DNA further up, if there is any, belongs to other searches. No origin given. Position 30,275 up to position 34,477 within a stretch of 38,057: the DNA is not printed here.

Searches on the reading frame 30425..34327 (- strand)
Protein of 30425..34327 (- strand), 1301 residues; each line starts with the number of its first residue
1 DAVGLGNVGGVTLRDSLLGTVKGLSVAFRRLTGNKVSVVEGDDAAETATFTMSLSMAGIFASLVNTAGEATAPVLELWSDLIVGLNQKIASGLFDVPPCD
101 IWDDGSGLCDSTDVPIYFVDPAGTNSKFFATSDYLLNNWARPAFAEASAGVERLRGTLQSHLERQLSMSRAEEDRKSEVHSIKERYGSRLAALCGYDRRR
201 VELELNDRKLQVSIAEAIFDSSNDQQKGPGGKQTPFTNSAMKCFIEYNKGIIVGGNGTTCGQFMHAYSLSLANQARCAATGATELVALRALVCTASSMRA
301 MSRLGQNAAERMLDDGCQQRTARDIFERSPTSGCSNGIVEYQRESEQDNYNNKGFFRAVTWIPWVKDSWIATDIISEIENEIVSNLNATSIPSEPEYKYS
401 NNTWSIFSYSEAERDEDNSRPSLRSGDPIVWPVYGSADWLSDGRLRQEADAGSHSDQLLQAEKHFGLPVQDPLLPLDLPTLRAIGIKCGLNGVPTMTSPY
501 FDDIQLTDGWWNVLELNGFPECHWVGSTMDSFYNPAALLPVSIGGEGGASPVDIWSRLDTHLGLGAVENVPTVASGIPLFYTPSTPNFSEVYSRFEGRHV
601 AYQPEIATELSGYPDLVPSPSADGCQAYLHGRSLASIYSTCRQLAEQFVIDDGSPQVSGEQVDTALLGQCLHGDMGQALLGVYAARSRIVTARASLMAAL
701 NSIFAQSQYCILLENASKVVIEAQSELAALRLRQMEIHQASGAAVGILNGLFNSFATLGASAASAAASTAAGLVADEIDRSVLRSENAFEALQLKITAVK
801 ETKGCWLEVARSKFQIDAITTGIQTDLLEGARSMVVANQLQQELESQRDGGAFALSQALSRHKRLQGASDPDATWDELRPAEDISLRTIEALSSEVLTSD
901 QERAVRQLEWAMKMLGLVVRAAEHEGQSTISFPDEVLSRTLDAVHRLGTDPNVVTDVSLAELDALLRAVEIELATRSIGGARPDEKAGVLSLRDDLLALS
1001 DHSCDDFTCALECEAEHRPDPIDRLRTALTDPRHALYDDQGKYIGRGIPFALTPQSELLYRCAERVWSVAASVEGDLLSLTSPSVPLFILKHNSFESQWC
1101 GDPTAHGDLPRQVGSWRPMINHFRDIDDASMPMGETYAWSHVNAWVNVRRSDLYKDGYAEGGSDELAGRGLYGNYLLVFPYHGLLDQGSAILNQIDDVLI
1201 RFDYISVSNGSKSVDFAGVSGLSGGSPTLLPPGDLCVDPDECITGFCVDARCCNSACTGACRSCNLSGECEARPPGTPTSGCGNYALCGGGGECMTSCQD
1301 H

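Call 52: find_homologous_proteins(query=window:30425-34327:-, max_evalue=0.00001)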
Query window:30425-34327:-: 8000 candidates shared short words with the query, none scored E <= 0.00001.

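Call 63: search_protein_representatives(protein=window:30575-34027:-)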
Query: 1151 residues. Proteins with E-value up to 0.001 (for the whole library): 470; up to 1e-10: 406; up to 1e-30: 185. The best 150 are listed.
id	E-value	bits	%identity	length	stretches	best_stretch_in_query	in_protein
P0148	0.0e+00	2637.3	100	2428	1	1-1151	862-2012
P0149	1.1e-133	463.8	36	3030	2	521-1149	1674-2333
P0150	5.4e-94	332.5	37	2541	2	515-1148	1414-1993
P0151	4.0e-90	319.7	38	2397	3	806-1112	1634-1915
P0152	2.5e-86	307.1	36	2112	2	524-1111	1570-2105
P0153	7.2e-84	298.9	35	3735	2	556-1148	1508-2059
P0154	4.9e-78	279.6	43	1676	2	798-1112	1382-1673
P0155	7.9e-78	278.9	38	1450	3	805-1112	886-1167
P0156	9.3e-78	278.7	35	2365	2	568-1112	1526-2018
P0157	1.5e-76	274.7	38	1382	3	807-1111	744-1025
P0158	8.6e-74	265.6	35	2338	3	860-1111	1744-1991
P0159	6.5e-73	262.7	41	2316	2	736-1111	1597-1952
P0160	3.7e-72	260.2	35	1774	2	541-1108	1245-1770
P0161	6.1e-71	256.1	43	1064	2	860-1112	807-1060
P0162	3.7e-70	253.5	39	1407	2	569-1109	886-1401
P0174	8.5e-67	242.4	36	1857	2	555-1109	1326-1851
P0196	2.3e-61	224.4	34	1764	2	569-1109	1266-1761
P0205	2.2e-57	211.2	39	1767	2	802-1111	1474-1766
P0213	1.5e-55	205.2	33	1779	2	569-1108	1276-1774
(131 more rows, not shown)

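Call 97: search_protein_families(library=pfam, proteins=[P0160, P0174, P0196, P0213], max_evalue=10)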
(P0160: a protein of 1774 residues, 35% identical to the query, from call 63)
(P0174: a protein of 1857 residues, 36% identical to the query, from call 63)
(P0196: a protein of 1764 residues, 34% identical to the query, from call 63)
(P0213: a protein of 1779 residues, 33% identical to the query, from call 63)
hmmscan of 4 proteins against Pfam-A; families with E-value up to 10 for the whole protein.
P0160 (1774 aa): 2 families
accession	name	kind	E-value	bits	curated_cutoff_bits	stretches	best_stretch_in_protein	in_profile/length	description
PF08391.16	Ly49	-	0.12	13.3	31.5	1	1374-1460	17-105/119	Ly49-like protein, N-terminal region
PF00095.26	WAP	-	0.63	10.8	20.8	1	117-158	4-38/41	WAP-type (Whey Acidic Protein) 'four-disulfide core'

P0174 (1857 aa): 1 family
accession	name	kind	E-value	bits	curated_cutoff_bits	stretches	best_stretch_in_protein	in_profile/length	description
PF21743.3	PTM_DIR17_Tudor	-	0.091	13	27.2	1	1781-1798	23-40/48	PTM/DIR17-like, Tudor domain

P0196 (1764 aa): 3 families
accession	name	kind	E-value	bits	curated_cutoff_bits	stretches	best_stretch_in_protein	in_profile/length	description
PF04706.18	Dickkopf_N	-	0.00099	19.8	25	3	139-178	2-45/51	Dickkopf N-terminal cysteine-rich region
PF23416.1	DUF7107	-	0.013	16.2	24.6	1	138-179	1-42/48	Domain of unknown function (DUF7107)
PF17920.6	TetR_C_16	-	0.23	12.1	26.2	1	1259-1299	31-71/107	Tetracyclin repressor-like, C-terminal domain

P0213 (1779 aa): 0 families
